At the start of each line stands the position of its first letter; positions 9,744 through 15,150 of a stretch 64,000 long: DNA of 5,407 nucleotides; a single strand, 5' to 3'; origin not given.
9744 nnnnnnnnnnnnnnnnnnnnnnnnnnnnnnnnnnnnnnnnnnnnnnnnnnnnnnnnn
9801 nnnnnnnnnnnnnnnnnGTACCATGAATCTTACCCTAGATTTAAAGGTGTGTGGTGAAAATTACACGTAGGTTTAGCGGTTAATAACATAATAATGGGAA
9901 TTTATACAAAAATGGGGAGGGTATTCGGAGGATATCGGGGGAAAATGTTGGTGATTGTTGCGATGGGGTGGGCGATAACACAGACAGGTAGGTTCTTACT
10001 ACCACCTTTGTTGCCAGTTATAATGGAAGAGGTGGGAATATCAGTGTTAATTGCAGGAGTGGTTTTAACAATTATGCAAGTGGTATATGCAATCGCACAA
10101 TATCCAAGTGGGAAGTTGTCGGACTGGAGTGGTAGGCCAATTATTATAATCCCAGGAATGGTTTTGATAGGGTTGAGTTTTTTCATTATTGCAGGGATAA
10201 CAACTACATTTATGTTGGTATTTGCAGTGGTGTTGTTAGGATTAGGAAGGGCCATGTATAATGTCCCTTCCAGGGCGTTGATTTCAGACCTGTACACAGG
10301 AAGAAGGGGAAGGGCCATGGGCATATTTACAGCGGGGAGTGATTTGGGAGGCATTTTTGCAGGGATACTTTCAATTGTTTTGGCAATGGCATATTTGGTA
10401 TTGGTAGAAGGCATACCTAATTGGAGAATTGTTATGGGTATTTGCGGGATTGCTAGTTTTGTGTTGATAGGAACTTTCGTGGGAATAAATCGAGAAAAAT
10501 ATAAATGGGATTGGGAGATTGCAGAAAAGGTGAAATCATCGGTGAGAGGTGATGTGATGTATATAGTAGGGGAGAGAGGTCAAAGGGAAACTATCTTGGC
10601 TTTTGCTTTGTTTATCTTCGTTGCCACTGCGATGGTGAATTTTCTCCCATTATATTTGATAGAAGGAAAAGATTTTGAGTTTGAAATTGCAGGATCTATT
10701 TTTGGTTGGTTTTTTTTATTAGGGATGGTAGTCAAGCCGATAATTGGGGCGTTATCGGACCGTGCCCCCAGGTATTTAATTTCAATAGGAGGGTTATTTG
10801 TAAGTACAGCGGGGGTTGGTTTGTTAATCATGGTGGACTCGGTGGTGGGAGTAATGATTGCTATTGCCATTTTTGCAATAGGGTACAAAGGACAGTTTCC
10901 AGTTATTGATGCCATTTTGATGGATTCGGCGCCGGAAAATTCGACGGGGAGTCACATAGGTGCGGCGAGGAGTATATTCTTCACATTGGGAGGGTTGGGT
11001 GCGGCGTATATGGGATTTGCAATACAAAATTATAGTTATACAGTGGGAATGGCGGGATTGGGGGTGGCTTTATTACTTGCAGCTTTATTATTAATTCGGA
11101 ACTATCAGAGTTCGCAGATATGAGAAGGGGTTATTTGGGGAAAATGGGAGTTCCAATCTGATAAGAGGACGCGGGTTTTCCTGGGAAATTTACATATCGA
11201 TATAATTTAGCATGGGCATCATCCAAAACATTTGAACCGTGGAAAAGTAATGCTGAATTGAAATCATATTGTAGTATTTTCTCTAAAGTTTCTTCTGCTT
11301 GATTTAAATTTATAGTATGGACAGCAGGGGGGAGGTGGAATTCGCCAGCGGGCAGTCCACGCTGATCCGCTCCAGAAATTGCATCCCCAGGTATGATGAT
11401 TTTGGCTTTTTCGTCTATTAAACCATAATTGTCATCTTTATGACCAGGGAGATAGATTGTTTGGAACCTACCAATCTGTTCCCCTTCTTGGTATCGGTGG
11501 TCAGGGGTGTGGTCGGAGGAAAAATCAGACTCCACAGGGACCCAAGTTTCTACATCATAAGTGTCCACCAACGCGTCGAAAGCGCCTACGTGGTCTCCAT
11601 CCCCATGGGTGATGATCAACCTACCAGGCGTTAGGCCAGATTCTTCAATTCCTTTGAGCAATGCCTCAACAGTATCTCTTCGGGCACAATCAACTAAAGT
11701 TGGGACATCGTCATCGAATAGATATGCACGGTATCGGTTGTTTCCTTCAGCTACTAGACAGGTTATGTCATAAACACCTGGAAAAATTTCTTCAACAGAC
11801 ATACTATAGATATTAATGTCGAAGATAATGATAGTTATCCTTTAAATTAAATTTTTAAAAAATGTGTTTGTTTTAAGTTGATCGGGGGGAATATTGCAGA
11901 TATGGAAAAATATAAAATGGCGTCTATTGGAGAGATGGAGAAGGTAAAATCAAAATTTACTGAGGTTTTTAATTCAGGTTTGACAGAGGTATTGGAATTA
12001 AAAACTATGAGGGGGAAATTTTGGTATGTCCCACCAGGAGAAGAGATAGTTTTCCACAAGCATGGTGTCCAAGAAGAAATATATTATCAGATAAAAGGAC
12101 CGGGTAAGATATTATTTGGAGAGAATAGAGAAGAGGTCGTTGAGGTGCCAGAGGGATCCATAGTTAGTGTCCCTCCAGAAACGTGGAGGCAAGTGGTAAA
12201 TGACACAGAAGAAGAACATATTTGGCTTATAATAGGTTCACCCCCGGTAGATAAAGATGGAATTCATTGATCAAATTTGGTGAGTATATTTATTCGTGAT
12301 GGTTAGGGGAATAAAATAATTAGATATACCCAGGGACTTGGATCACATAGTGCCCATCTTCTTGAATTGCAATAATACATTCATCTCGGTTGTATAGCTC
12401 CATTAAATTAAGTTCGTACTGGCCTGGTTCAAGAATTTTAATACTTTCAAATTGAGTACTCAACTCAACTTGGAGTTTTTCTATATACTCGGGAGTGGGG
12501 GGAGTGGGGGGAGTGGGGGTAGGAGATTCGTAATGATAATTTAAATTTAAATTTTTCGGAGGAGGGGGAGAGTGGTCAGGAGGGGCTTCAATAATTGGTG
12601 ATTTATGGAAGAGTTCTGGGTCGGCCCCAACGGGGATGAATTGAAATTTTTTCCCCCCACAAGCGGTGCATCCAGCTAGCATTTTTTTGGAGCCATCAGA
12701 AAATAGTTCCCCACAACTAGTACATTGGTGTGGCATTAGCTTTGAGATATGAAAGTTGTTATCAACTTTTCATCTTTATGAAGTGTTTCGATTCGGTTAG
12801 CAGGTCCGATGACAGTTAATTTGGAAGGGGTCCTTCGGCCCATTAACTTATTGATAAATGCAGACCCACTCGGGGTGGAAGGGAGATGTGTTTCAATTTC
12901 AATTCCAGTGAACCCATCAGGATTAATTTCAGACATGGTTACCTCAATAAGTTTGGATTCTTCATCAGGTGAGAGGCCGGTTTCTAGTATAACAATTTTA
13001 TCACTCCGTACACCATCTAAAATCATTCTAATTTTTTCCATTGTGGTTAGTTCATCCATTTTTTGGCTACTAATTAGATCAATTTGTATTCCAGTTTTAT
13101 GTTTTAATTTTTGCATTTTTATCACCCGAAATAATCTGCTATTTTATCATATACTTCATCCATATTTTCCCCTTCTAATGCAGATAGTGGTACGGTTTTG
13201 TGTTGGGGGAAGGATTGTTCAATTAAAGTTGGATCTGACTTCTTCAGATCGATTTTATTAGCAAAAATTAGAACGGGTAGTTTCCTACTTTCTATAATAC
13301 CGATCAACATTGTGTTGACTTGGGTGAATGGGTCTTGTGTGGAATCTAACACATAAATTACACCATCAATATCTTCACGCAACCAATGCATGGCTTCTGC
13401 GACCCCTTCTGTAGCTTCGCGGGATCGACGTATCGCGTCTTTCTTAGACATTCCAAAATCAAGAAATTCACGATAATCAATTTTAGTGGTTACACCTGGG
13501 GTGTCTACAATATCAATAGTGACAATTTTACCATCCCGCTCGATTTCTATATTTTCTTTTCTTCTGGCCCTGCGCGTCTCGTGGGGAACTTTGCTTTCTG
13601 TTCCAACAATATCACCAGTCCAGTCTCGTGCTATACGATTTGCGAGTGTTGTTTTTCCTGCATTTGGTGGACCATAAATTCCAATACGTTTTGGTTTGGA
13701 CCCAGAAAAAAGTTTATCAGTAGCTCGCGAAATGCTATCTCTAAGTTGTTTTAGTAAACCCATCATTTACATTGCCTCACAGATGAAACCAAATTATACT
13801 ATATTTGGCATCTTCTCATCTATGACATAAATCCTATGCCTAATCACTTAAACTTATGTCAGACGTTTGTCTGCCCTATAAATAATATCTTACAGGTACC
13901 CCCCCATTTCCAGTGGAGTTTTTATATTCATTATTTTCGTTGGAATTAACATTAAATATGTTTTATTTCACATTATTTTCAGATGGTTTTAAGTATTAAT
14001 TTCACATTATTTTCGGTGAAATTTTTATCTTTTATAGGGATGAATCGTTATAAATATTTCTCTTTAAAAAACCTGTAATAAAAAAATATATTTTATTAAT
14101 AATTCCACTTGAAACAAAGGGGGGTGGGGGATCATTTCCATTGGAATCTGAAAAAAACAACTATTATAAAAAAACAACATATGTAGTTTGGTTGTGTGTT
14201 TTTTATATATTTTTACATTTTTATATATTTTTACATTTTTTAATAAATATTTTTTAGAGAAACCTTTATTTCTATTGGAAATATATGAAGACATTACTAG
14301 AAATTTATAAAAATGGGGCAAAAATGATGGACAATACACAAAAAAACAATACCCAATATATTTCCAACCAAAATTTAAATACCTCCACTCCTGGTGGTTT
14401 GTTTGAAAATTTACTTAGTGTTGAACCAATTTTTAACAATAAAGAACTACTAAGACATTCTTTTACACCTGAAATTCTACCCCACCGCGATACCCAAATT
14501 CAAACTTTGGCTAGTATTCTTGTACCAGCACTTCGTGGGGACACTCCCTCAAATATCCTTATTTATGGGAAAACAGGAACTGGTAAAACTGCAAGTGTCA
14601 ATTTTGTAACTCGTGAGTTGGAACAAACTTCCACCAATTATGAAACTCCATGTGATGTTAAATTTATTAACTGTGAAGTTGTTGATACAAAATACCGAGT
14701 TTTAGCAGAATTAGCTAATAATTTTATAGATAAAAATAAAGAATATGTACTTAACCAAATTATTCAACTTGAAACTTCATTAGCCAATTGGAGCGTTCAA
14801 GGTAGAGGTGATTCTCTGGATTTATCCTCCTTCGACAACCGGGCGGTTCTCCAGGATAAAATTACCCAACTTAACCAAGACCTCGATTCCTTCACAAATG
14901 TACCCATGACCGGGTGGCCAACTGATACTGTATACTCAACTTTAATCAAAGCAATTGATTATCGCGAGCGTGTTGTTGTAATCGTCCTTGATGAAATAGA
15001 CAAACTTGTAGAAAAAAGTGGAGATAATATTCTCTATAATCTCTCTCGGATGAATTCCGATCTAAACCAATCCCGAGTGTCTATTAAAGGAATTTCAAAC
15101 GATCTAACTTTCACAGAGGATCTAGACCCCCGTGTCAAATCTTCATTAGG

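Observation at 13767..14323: Replication origin with inverted G-string ORBs, an ~18% G+C unwinding core and an array of mini-ORB repeats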

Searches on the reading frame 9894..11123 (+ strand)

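Call 7: search_protein_families(library=pfam, proteins=[window:9894-11123:+], max_evalue=0.001)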
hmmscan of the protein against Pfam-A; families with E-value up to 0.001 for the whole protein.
window:9894-11123:+ (409 aa): 1 family
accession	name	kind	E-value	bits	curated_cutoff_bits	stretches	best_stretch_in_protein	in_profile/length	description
PF07690.21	MFS_1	-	3.2e-47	161.6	33.4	1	27-368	6-344/347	Major Facilitator Superfamily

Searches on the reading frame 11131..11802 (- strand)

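Call 7: search_protein_families(library=pfam, proteins=[window:11131-11802:-], max_evalue=0.001)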
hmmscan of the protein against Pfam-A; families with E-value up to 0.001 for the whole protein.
window:11131-11802:- (223 aa): 1 family
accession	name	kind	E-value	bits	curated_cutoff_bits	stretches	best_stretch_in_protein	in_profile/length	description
PF00753.33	Lactamase_B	-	7.1e-11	42.8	22.7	1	27-179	9-187/196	Metallo-beta-lactamase superfamily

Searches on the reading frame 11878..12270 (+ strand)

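Call 21: search_protein_families(library=pfam, proteins=[window:11878-12270:+])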
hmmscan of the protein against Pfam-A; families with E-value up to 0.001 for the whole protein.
window:11878-12270:+ (130 aa): 1 family
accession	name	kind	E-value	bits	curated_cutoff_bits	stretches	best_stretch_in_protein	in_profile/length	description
PF07883.17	Cupin_2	-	2.3e-09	37.3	27.2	1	49-119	3-69/70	Cupin domain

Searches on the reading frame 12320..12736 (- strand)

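Call 7: search_protein_families(library=pfam, proteins=[window:12320-12736:-], max_evalue=0.001)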
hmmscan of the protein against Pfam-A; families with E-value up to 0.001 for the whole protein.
window:12320-12736:- (138 aa): 1 family
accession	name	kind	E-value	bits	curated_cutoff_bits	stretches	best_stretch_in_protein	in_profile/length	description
PF09845.14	OapC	-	1.4e-26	93.7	23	1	2-135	1-128/133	Origin-associated protein OapC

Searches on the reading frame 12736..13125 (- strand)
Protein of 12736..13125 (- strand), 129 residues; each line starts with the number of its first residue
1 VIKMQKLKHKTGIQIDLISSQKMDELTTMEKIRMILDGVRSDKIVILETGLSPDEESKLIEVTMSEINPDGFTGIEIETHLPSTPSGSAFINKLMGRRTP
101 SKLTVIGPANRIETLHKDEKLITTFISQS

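Call 7: search_protein_families(library=pfam, proteins=[window:12736-13125:-], max_evalue=0.001)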
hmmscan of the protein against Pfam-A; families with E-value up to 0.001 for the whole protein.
window:12736-13125:- (129 aa): 1 family
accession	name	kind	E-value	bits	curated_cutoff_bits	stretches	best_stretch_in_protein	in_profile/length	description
PF09846.14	OapB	-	8.1e-38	129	27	1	23-127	1-104/104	Origin-associated protein OapB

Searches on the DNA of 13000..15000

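Call 36: search_rna_families(source=window, start=13000, end=15000, threshold=evalue, max_evalue=1)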
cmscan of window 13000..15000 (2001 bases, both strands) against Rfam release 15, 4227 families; matches with E-value up to 1: 0.
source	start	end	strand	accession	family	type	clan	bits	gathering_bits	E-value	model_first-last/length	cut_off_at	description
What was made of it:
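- Tried and rejected: Rfam found nothing in 13000-15000 at E up to 1 (call 36).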

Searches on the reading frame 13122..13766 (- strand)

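Call 7: search_protein_families(library=pfam, proteins=[window:13122-13766:-], max_evalue=0.001)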
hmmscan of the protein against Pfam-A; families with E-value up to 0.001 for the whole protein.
window:13122-13766:- (214 aa): 7 families
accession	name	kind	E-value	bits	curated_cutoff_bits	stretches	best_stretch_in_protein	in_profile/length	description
PF01926.29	MMR_HSR1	-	9.1e-14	52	21.9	1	27-171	1-113/113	50S ribosome-binding GTPase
PF00009.33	GTP_EFTU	-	1.6e-11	44.6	26.5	1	132-212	92-185/188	Elongation factor Tu GTP binding domain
PF00025.27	Arf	-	6.7e-08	32.6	22.3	1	131-177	80-130/174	ADP-ribosylation factor family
PF03193.22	RsgA_GTPase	-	3.6e-06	27.4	30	0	16-93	97-169/174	RsgA GTPase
PF02421.24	FeoB_N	-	2.7e-05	24.2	27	1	27-208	2-155/156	Ferrous iron transport protein B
PF09439.16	SRPRB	-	0.00031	20.6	25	0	26-91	4-55/178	Signal recognition particle receptor beta subunit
PF16897.10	MMR_HSR1_Xtn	-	0.00066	20.1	35.2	0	163-212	56-103/106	C-terminal region of MMR_HSR1 domain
